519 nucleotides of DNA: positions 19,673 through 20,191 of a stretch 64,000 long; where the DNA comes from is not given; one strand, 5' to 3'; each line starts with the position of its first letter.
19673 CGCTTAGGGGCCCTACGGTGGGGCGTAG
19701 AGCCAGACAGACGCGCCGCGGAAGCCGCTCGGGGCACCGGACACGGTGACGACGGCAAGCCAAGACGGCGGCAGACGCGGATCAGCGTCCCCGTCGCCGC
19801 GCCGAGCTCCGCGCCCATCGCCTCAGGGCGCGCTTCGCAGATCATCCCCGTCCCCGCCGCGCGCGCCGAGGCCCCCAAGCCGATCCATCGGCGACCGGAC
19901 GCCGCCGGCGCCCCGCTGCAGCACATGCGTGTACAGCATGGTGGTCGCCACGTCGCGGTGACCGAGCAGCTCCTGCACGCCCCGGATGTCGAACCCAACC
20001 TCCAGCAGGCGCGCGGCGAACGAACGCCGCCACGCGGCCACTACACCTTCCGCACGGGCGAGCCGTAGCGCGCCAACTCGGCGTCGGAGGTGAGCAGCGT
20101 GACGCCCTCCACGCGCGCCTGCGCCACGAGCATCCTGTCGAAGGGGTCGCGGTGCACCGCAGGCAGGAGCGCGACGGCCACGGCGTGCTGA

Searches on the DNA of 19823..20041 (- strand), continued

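Call 75: search_with_rna_model(model_id=R2, sources=[L111, L112], filters=off, max_evalue=1, show_alignments=1)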
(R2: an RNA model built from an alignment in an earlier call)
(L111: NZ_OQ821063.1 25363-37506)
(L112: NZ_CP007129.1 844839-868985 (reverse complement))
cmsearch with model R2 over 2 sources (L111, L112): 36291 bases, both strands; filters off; matches with E-value up to 1: 38.
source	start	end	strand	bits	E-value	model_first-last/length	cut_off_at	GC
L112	21999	22094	+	53.2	1.4e-11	1-61/61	no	0.66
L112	16740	16835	+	53.1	1.5e-11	1-61/61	no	0.62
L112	16030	16126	+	51.5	3.7e-11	1-61/61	no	0.64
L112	15680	15778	+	51.2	4.6e-11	1-61/61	no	0.66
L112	22594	22691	+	48.2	2.7e-10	1-61/61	no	0.66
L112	18320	18449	+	46.6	7.2e-10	1-61/61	no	0.65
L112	15177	15272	+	46.1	9.4e-10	1-61/61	no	0.64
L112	19151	19247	+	46.1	9.6e-10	1-61/61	no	0.65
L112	22972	23068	+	46.1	9.6e-10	1-61/61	no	0.65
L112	12818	12913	+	45.5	1.4e-09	1-61/61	no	0.66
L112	17371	17467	+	44.5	2.4e-09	1-61/61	no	0.66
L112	23740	23836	+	44.4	2.5e-09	1-61/61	no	0.61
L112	13422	13517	+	44.3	2.8e-09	1-61/61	no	0.6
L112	19992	20087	+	43.8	3.8e-09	1-61/61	no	0.66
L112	18776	18870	+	43.4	4.6e-09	1-61/61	no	0.6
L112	14264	14357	+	42.4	8.6e-09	1-61/61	no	0.61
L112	13839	13936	+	42.1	9.8e-09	1-61/61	no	0.61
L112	21402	21497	+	40.6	2.5e-08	1-61/61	no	0.66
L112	20643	20738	+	37.9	1.2e-07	1-61/61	no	0.6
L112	17725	17854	+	37.5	1.6e-07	1-61/61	no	0.63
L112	14673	14770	+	35.2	6.2e-07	1-61/61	no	0.64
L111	4455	4540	-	30.1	1.2e-05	1-61/61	no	0.49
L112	21999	22094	-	21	0.0027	1-61/61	no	0.66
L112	16740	16835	-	20.1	0.0047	1-61/61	no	0.62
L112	16030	16126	-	18.9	0.0096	1-61/61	no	0.64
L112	22594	22691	-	18.9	0.0098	1-61/61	no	0.66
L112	12818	12913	-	17.3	0.024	1-61/61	no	0.66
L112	15680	15778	-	16.4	0.041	1-61/61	no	0.66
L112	17371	17467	-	15.5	0.071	1-61/61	no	0.66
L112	19151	19247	-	15.2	0.084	1-61/61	no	0.65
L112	22972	23068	-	15.2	0.084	1-61/61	no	0.65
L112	18320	18449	-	14.8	0.11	1-61/61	no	0.65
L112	18776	18870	-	14.3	0.15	1-61/61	no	0.6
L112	19992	20087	-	14.2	0.15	1-61/61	no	0.66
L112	23740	23836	-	12.9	0.34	1-61/61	no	0.61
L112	9844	9866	+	12.7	0.38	19-41/61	no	0.87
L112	15177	15272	-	12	0.56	1-61/61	no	0.64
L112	10572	10613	+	11.8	0.65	1-61/61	no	0.71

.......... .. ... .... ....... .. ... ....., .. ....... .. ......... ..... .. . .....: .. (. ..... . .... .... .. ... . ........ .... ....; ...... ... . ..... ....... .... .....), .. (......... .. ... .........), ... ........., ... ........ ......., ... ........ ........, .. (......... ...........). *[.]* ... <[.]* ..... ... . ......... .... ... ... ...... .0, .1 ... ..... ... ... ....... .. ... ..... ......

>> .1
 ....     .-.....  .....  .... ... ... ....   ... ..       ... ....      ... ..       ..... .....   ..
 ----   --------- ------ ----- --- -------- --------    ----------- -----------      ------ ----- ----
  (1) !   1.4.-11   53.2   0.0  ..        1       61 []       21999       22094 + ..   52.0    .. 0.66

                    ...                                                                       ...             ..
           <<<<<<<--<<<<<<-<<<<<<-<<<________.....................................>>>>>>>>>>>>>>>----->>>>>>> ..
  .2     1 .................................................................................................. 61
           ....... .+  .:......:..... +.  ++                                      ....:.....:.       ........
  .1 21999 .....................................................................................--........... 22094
